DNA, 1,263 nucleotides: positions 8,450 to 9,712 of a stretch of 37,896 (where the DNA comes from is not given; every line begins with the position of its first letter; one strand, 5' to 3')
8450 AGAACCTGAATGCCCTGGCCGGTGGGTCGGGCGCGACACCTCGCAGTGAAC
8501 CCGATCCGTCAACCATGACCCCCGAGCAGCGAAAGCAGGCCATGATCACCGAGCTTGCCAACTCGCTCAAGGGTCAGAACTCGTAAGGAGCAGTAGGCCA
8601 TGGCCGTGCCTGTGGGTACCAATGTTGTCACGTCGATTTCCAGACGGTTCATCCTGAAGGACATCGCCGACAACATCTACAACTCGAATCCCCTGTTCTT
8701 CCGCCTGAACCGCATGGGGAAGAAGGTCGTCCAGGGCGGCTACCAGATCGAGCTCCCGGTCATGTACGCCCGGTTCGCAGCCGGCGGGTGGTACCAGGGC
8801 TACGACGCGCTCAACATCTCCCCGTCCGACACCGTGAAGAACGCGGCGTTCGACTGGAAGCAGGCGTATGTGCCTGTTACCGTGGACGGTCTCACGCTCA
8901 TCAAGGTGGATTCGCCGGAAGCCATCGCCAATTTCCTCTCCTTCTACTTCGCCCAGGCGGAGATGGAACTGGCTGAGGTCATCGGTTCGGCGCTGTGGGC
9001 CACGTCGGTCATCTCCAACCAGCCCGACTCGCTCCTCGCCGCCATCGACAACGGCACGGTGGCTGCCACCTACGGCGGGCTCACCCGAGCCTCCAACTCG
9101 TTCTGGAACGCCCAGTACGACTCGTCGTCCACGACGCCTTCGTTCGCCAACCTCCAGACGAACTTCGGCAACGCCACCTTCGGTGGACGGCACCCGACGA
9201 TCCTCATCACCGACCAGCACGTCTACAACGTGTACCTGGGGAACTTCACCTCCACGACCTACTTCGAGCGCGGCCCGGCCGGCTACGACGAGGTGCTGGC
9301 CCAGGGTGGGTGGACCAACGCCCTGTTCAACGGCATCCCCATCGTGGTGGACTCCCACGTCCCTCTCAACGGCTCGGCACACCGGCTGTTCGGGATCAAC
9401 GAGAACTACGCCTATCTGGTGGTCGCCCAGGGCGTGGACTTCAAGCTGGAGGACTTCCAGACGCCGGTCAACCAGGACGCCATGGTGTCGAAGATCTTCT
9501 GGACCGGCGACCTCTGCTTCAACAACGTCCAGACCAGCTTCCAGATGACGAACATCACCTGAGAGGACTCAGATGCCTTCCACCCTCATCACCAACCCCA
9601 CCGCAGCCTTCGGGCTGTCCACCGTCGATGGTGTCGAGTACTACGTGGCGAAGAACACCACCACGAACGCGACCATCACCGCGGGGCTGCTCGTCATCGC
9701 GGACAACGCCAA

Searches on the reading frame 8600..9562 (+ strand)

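Call 40: search_protein_families(library=phrogs, proteins=[window:8600-9562:+], max_evalue=0.00001)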
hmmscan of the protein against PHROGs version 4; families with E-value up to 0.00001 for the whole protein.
window:8600-9562:+ (320 aa): 1 family
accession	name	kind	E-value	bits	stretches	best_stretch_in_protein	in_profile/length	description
phrog_9953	-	head and packaging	2.1e-53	182.8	1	6-317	9-327/329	major head protein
